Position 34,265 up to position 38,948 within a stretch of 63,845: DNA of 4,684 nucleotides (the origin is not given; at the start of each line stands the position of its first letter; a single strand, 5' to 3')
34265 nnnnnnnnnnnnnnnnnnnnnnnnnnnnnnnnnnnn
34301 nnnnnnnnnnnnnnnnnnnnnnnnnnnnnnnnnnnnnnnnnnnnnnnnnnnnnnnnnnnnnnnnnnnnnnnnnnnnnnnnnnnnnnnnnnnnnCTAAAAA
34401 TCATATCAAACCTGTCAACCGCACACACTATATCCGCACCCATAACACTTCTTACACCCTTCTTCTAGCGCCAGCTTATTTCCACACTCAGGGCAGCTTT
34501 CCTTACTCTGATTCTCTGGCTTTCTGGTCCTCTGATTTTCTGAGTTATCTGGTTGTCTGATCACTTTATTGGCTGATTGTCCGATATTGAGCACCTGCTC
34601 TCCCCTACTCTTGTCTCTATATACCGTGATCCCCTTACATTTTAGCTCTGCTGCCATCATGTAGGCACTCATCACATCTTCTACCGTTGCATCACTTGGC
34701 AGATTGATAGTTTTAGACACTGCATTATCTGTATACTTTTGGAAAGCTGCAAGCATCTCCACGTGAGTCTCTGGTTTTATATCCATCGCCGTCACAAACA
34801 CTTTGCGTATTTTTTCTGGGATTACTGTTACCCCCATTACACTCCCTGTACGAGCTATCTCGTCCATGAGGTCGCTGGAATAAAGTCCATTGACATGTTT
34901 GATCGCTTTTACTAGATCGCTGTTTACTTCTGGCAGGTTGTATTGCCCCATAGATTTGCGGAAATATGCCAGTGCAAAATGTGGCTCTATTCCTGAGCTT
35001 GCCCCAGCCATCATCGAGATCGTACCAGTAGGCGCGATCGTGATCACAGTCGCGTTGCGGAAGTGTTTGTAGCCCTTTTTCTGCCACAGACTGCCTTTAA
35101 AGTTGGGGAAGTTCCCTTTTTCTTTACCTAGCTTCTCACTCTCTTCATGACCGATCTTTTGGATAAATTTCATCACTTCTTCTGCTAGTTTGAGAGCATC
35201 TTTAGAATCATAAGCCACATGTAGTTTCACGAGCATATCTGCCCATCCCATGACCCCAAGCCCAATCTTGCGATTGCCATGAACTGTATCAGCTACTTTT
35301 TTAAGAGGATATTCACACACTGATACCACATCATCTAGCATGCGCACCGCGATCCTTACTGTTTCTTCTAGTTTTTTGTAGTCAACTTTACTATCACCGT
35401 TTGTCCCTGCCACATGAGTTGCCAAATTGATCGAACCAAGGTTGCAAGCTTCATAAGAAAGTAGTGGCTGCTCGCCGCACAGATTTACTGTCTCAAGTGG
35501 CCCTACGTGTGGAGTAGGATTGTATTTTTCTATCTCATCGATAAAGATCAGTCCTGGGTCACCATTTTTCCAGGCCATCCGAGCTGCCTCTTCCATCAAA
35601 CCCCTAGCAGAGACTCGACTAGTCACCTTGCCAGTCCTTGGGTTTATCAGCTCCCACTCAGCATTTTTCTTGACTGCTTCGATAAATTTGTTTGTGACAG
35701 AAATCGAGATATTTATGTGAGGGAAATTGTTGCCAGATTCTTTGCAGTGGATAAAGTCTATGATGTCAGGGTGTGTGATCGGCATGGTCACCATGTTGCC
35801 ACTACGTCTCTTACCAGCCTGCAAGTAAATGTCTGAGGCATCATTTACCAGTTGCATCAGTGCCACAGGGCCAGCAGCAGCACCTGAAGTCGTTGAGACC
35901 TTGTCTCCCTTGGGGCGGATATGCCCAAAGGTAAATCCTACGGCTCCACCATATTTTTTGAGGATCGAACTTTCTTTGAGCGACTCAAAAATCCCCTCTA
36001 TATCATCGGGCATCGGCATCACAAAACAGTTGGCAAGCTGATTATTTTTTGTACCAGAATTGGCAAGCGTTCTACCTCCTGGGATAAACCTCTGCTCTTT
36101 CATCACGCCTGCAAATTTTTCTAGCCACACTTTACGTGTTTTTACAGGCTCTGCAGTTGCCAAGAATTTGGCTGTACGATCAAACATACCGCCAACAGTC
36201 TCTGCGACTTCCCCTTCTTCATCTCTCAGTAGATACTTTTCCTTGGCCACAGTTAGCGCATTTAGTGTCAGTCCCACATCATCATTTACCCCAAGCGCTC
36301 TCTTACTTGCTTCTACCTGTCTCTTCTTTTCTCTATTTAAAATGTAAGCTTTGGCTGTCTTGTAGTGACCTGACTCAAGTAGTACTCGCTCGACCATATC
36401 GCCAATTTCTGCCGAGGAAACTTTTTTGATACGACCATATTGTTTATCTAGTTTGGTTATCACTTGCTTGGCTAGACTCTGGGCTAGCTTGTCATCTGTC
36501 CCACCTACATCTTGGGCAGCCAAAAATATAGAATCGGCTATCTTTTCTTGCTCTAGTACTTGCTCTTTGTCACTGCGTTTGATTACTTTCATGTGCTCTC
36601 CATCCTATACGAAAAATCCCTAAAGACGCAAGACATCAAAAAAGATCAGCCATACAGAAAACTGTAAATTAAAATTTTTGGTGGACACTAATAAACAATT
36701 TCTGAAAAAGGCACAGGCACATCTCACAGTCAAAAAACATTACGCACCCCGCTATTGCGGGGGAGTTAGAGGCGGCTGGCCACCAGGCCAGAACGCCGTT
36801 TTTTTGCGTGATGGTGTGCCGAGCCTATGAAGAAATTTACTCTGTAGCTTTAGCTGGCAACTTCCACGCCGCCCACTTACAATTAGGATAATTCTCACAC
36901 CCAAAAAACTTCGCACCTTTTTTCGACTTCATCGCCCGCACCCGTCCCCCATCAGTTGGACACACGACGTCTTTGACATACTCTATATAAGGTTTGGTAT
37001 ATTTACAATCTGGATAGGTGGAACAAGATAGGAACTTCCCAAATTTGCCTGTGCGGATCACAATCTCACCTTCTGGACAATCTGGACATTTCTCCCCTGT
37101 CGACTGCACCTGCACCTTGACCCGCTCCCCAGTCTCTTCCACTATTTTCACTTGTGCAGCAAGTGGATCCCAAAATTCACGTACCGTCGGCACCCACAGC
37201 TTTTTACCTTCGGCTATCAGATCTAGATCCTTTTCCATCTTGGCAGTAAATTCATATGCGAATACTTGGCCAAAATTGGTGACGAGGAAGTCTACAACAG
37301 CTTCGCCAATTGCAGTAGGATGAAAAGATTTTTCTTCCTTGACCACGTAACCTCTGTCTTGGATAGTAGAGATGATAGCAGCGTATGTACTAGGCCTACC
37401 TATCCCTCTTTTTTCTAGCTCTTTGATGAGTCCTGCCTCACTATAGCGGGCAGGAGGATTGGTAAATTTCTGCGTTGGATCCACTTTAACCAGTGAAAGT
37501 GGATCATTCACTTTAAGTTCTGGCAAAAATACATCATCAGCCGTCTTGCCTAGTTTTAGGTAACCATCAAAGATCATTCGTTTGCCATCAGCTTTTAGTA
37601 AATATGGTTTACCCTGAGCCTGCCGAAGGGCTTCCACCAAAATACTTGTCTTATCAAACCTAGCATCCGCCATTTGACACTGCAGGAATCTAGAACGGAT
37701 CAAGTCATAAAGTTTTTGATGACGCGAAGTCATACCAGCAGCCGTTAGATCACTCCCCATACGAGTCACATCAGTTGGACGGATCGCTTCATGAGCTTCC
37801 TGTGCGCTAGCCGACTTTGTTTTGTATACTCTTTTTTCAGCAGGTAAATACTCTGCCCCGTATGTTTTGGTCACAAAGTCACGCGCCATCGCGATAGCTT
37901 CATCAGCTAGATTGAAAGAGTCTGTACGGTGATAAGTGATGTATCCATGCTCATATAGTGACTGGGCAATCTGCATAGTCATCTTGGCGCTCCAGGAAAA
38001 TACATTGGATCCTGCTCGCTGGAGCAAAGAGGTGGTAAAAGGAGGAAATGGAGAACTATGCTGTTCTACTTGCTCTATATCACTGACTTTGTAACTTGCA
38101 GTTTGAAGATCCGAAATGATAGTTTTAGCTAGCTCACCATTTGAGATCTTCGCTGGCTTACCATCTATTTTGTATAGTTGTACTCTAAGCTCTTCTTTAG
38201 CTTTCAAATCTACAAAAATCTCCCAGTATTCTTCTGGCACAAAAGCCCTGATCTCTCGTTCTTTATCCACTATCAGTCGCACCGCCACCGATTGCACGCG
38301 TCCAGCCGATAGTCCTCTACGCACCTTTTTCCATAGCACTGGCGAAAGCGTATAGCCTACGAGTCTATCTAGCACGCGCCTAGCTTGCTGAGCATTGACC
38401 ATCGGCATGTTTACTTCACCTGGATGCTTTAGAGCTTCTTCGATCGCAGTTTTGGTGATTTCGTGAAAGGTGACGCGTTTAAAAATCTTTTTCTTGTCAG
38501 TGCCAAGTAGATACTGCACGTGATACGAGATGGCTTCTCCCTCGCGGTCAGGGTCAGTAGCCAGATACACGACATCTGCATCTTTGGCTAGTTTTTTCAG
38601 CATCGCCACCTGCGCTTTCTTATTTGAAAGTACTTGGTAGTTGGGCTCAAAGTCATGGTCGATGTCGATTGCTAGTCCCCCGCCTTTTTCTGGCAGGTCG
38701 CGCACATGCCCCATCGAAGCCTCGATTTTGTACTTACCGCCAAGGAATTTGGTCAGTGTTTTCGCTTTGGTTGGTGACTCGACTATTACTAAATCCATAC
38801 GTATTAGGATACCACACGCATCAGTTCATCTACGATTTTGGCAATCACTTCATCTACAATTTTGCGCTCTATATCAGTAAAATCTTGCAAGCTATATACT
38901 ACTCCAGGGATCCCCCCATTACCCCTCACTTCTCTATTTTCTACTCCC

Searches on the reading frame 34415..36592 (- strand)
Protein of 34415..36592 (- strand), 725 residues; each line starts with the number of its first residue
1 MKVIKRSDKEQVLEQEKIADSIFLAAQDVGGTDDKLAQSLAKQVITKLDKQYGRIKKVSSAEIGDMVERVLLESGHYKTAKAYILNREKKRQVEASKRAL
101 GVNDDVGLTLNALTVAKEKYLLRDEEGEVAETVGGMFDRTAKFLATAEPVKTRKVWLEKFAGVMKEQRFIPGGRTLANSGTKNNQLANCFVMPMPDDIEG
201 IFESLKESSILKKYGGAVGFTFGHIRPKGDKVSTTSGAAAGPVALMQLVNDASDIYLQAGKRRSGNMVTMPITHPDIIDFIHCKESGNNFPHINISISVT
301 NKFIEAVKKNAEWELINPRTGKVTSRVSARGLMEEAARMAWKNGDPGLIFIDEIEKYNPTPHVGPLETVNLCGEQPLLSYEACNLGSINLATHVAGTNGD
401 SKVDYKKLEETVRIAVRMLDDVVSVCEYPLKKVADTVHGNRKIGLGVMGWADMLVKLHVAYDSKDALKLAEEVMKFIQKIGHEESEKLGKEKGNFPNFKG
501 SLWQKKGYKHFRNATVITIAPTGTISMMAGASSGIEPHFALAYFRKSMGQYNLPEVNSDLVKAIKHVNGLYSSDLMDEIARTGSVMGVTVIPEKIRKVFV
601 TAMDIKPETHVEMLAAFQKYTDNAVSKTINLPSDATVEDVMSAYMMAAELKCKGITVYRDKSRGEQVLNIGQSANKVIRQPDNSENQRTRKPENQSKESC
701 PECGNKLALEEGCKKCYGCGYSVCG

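Call 14: search_protein_families(library=pfam, proteins=[window:34415-36592:-], max_evalue=0.001)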
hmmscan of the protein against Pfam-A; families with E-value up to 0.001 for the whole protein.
window:34415-36592:- (725 aa): 3 families
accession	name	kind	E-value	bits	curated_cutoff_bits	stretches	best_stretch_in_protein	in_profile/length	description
PF02867.20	Ribonuc_red_lgC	-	2.5e-124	416.2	23.9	1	188-658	2-523/523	Ribonucleotide reductase, barrel domain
PF00317.26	Ribonuc_red_lgN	-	8.9e-19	67.8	28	1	108-183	3-76/77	Ribonucleotide reductase, all-alpha domain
PF03477.21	ATP-cone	-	4.4e-17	62.8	25.8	1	1-91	1-87/88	ATP cone domain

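Call 74: search_protein_families(library=ncbifam, proteins=[window:34415-36592:-], max_evalue=0.001)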
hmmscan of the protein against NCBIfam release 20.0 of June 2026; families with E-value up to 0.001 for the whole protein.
window:34415-36592:- (725 aa): 24 families
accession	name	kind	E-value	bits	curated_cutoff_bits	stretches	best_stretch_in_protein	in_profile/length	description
NF006417.0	PRK08665.1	equivalog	3.4e-234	779.5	961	2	104-690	8-595/759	vitamin B12-dependent ribonucleotide reductase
NF005010.0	PRK06406.1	subfamily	2.3e-220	733.8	1125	2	156-685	219-742/771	vitamin B12-dependent ribonucleotide reductase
TIGR02504.1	NrdJ_Z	equivalog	7.5e-184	612.7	399.95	1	113-668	2-606/606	adenosylcobalamin-dependent ribonucleoside-diphosphate reductase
NF006207.0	PRK08332.1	equivalog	2.5e-116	389.6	2400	5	510-684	1405-1577/1684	vitamin B12-dependent ribonucleotide reductase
TIGR02506.1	NrdE_NrdA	equivalog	4.8e-102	342.4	341.05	3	325-505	246-429/616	ribonucleoside-diphosphate reductase subunit alpha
NF005544.0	PRK07207.1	equivalog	3.6e-87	293.2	965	4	322-505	538-722/965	ribonucleoside-diphosphate reductase subunit alpha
NF005122.0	PRK06556.1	equivalog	3.7e-87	293.1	859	3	293-499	288-491/960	vitamin B12-dependent ribonucleotide reductase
NF005991.0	PRK08115.1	equivalog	1.7e-86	291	854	3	323-501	429-606/858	vitamin B12-dependent ribonucleotide reductase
NF005101.0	PRK06539.1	equivalog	4.3e-78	263.2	988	3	344-505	413-574/822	ribonucleoside-diphosphate reductase subunit alpha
NF005401.0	PRK06948.1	subfamily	3e-77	260.7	906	1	114-669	19-591/604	ribonucleotide reductase-like protein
NF009029.0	PRK12365.1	equivalog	5.8e-77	259.6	1350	4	324-505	623-804/1046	ribonucleoside-diphosphate reductase subunit alpha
NF006577.0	PRK09102.1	equivalog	2e-75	254.3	620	1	92-703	9-603/604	ribonucleoside-diphosphate reductase subunit alpha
NF005736.0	PRK07562.1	equivalog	3.1e-67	227.1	1737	4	294-499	398-601/1222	vitamin B12-dependent ribonucleotide reductase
NF006279.0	PRK08447.1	equivalog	1.8e-63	215.1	1082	2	91-323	120-354/789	ribonucleoside-diphosphate reductase subunit alpha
NF009028.0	PRK12364.1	equivalog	1.6e-62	211.7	1377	3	104-318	232-451/842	ribonucleoside-diphosphate reductase subunit alpha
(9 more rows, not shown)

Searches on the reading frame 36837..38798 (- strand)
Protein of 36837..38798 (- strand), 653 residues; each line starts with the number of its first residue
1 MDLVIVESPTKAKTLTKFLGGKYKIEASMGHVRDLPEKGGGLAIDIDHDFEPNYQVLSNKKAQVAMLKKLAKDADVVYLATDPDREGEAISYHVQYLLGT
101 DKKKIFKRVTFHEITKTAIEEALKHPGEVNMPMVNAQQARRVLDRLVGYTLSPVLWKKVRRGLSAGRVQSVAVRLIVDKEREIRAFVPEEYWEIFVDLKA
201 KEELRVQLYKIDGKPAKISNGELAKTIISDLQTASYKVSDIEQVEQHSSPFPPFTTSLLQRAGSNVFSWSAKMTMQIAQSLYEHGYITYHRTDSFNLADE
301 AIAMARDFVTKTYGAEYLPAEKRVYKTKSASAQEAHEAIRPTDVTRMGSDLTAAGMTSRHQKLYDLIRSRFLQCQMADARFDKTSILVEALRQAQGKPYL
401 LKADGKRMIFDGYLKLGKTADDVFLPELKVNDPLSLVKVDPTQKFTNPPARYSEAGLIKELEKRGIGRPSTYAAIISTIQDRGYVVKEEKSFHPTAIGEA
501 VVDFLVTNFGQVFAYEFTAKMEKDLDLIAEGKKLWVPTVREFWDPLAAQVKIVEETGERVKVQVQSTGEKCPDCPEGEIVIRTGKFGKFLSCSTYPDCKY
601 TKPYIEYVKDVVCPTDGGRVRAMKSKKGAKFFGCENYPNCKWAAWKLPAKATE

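Call 14: search_protein_families(library=pfam, proteins=[window:36837-38798:-], max_evalue=0.001)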
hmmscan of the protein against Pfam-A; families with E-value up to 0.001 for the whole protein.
window:36837-38798:- (653 aa): 3 families
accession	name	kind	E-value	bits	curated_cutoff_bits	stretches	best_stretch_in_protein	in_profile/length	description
PF01131.25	Topoisom_bac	-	3.6e-122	408.8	35.1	1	129-536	2-407/411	DNA topoisomerase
PF01751.28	Toprim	-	4.6e-22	78.4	23.1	1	3-114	2-96/96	Toprim domain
PF01396.24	Zn_ribbon_Top1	-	1.4e-21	76.4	32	2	568-603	1-35/39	Topoisomerase DNA binding C4 zinc finger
